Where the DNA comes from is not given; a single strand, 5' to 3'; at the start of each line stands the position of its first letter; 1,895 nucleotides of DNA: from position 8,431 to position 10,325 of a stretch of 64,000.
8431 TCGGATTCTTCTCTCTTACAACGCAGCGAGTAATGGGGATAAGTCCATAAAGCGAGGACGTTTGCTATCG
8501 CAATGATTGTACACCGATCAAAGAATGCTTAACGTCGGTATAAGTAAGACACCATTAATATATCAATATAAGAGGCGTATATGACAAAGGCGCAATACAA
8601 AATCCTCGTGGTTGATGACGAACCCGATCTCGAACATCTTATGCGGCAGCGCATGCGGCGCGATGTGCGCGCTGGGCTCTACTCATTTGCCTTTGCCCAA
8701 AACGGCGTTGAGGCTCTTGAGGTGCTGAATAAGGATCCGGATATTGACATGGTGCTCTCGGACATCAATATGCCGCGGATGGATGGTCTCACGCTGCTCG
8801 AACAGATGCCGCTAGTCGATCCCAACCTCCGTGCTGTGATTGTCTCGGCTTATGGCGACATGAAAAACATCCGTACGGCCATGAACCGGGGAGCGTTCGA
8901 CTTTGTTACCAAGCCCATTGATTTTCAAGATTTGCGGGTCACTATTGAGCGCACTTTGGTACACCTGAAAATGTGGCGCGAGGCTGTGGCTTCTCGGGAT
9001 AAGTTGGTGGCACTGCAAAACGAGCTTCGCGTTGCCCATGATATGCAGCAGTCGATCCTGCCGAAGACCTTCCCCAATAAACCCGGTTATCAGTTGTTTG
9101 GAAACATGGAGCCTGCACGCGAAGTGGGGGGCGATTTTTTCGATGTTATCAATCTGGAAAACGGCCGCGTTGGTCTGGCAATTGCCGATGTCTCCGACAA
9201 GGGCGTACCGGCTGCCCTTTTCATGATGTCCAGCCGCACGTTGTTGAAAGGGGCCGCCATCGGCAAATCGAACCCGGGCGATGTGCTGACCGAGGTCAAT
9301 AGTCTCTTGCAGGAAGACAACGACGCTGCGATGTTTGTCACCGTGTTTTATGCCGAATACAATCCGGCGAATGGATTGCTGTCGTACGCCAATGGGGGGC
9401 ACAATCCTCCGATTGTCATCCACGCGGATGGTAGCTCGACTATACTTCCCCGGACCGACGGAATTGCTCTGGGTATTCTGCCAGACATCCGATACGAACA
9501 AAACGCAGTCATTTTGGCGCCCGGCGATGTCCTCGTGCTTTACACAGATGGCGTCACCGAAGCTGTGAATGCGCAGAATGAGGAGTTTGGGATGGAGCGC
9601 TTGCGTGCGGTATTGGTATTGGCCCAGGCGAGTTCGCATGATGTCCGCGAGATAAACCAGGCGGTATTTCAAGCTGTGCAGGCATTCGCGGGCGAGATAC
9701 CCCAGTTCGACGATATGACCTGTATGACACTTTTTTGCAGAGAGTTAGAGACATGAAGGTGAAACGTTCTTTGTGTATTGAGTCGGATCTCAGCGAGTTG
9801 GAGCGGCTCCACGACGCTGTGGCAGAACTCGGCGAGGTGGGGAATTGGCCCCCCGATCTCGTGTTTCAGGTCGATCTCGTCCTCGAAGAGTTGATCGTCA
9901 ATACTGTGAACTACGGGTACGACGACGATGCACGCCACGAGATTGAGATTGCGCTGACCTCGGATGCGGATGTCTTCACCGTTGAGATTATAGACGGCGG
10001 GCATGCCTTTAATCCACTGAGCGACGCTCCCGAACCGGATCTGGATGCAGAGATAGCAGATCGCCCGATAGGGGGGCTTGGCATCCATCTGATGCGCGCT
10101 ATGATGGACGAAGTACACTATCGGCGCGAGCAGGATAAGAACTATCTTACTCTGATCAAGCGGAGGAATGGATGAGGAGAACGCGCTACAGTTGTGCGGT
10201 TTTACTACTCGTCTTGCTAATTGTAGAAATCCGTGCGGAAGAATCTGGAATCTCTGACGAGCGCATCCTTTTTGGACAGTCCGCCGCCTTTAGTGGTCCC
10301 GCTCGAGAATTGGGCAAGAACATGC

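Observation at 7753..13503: Partner-switching module wired to a two-component system with a periplasmic binding-protein co-sensor; no sigma factor in the locus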

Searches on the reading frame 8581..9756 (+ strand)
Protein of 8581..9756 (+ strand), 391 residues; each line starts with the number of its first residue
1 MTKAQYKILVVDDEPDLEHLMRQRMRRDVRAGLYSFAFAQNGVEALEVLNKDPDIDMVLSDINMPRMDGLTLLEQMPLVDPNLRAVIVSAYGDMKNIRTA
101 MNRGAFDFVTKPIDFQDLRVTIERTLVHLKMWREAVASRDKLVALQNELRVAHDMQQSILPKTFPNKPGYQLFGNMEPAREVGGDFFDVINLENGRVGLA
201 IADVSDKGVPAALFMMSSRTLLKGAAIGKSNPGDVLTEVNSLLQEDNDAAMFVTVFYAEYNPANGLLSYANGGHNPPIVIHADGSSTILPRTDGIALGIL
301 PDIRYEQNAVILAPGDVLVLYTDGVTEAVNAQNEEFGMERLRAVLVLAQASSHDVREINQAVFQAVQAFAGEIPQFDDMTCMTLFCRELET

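Call 5: search_protein_families(library=pfam, proteins=[window:8581-9756:+], max_evalue=0.01)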
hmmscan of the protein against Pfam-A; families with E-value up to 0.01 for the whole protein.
window:8581-9756:+ (391 aa): 2 families
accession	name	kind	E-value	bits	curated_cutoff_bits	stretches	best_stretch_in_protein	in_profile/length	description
PF07228.17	SpoIIE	-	1.2e-52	179.1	25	1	194-383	2-188/192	Stage II sporulation protein E (SpoIIE)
PF00072.30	Response_reg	-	3e-25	89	30.2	1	8-122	1-110/111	Response regulator receiver domain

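Call 29: search_protein_families(library=ncbifam, proteins=[window:8581-9756:+], max_evalue=0.001)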
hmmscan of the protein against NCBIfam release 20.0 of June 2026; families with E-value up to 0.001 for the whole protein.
window:8581-9756:+ (391 aa): 88 families (the best 25 are shown)
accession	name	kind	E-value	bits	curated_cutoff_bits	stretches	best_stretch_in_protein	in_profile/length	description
NF045505.1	RR_RssB_Pseudo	equivalog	9.6e-33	113.8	700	1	1-332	1-345/394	two-component system response regulator RssB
NF053512.1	nitric_RR_NosR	exception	2e-21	76.5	400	1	8-147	1-135/422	response regulator c-di-GMP phosphodiesterase, NosR family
NF011695.0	PRK15115.1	equivalog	1.5e-20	73.4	763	1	2-143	3-144/445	two-component system response regulator GlrR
NF008469.0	PRK11361.1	equivalog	8.5e-20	70.9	714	1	3-142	2-136/461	acetoacetate metabolism transcriptional regulator AtoC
TIGR01818.1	ntrC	equivalog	3e-19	69.2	558.6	1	8-137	1-125/463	nitrogen regulation protein NR(I)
NF007969.0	PRK10693.1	equivalog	6.8e-19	68.1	329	1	5-215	7-219/337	two-component system response regulator RssB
NF046020.1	HisKinCckABruc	equivalog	7.1e-19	67.2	1000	1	6-125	750-866/868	cell cycle histidine kinase CckA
NF007689.0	PRK10365.1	equivalog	1.2e-18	67.1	760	1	1-132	1-127/441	sigma-54-dependent response regulator transcription factor ZraR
NF008176.1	PRK10923.1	equivalog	2.5e-18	65.9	620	1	7-135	5-128/469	nitrogen regulation protein NR(I)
NF051870.1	NAssimRespRegNtrX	equivalog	6.1e-17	61.6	600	1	7-144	3-137/452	nitrogen assimilation response regulator NtrX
TIGR02875.1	spore_0_A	equivalog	3.8e-16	59.1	200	1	6-127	3-123/262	sporulation transcription factor Spo0A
NF047793.1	ResRegPgtA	equivalog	4.9e-16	58.6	650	1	1-130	1-125/414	two-component system response regulator PgtA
NF007135.0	PRK09581.1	equivalog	9.5e-15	54.3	474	1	7-143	4-136/457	PleD family two-component system response regulator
NF038263.1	prot_phos_SiaA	equivalog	1.9e-14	53.1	700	1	129-383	397-654/658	biofilm regulation protein phosphatase SiaA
NF001965.0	PRK00742.1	subfamily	3.5e-14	52.8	293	1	5-127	3-124/357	chemotaxis-specific protein-glutamate methyltransferase CheB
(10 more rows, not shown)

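Call 31: search_solved_structures(query=window:8581-9756:+, max_evalue=0.000001)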
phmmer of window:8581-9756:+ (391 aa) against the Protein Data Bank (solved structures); distinct sequences matched with E-value up to 0.000001: 143 (the best 60 are shown).
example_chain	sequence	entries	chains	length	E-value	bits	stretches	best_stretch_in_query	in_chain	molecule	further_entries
3eq2_A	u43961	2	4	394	8.8e-25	90.7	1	4-329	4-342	Probable two-component response regulator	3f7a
1pey_A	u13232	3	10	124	9.1e-18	67.6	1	6-126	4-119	Sporulation initiation phosphotransferase F | SPORULATION RESPONSE REGULATORY PROTEIN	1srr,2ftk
1f51_E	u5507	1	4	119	1.3e-17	67.1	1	7-125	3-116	SPORULATION INITIATION PHOSPHOTRANSFERASE F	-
3q15_C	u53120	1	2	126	1.5e-17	66.9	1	6-126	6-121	Sporulation initiation phosphotransferase F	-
1fsp_A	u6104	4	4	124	1.7e-17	66.7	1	6-126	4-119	STAGE 0 SPORULATION PROTEIN F | SPORULATION RESPONSE REGULATORY PROTEIN | Sporulation initiation phosphotransferase F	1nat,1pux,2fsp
2jvi_A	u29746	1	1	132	2.6e-17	66.1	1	6-126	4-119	Sporulation initiation phosphotransferase F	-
2jvj_A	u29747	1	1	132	8.6e-17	64.4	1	6-126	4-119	Sporulation initiation phosphotransferase F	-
2jvk_A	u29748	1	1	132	8.7e-17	64.4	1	6-126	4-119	Sporulation initiation phosphotransferase F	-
1dc7_A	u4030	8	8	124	6.6e-16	61.5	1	8-129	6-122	NITROGEN REGULATION PROTEIN | NITROGEN REGULATION PROTEIN NR(I) | NTRC RECEIVER DOMAIN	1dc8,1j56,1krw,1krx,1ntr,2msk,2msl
9xzo_A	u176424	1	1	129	8.9e-16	61.1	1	7-126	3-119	De novo protein M1X0B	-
3jte_A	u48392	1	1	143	1.1e-15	60.8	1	6-132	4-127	Response regulator receiver protein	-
6swl_A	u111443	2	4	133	2.5e-15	59.6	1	7-131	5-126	Two-component response regulator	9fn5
6ifh_A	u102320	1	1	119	4e-15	58.9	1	7-124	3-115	Sporulation initiation phosphotransferase F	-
6wsh_A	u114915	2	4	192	6.5e-14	54.9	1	7-172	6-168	Response regulator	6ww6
1qkk_A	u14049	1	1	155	9.4e-14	54.4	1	7-121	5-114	C4-DICARBOXYLATE TRANSPORT TRANSCRIPTIONAL REGULATORY PROTEIN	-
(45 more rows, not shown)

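Call 37: list_cluster_members(proteins=[P0001, P0012, window:8581-9756:+])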
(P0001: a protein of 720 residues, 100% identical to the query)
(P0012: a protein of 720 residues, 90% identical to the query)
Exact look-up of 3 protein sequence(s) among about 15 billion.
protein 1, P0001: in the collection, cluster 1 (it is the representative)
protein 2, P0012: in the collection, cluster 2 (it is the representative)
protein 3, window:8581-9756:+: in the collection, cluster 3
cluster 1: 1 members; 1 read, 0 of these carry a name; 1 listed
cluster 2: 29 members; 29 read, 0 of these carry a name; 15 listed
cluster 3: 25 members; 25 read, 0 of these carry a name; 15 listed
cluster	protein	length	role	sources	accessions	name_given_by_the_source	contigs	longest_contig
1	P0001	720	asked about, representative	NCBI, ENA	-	-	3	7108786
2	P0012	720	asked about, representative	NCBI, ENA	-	-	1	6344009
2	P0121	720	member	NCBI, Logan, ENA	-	-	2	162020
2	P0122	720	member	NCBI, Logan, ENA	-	-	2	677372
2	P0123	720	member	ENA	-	-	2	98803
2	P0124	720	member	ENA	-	-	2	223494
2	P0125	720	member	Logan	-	-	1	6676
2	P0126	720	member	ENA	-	-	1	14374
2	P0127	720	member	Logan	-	-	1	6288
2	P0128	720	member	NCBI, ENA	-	-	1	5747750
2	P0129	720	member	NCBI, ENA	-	-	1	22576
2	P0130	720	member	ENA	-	-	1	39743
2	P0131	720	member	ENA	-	-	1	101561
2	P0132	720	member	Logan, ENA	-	-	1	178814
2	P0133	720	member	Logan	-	-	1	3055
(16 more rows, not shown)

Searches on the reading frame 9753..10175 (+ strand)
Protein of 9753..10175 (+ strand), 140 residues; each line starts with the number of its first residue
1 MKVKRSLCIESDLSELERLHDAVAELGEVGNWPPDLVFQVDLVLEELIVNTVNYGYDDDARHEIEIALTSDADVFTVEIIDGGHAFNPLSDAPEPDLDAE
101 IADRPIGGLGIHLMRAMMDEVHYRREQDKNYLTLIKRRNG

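Call 5: search_protein_families(library=pfam, proteins=[window:9753-10175:+], max_evalue=0.01)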
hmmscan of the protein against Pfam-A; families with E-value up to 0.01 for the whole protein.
window:9753-10175:+ (140 aa): 2 families
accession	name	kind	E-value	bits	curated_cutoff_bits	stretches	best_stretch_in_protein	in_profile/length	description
PF13581.12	HATPase_c_2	-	2.9e-28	98.8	27.4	1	10-136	2-127/127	Histidine kinase-like ATPase domain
PF02518.31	HATPase_c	-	0.005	17.7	26.4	1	41-122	7-92/111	Histidine kinase-, DNA gyrase B-, and HSP90-like ATPase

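Call 29: search_protein_families(library=ncbifam, proteins=[window:9753-10175:+], max_evalue=0.001)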
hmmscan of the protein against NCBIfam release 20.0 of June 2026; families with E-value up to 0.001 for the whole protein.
window:9753-10175:+ (140 aa): 4 families
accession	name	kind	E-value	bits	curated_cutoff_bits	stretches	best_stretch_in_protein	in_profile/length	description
NF003144.0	PRK04069.1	equivalog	9.1e-10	38.1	145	1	42-127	45-133/161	anti-sigma B factor RsbW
TIGR01925.2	spIIAB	equivalog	5e-09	36.2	135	1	39-129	37-126/137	anti-sigma F factor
TIGR01924.1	rsbW_low_gc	equivalog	1.1e-07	31.5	155.05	1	40-127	43-133/159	anti-sigma B factor RsbW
NF041045.1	RsbA_anti_sig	subfamily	6.3e-05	22.4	210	1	12-127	187-292/303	anti-sigma factor RsbA family regulatory protein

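Call 30: search_solved_structures(query=window:9753-10175:+, max_evalue=0.01)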
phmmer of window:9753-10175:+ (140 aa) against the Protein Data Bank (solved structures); distinct sequences matched with E-value up to 0.01: 5.
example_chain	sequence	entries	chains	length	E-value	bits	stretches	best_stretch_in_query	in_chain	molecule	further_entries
6m36_A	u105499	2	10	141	7.2e-05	26.1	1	35-126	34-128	Serine-protein kinase RsbW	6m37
1th8_A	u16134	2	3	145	0.00016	25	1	35-137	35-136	Anti-sigma F factor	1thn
1til_A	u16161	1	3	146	0.00021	24.6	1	35-137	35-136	Anti-sigma F factor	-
1l0o_A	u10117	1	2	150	0.00023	24.5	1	35-137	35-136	Anti-sigma F factor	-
1tid_A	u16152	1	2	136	0.00026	24.3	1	35-135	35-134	Anti-sigma F factor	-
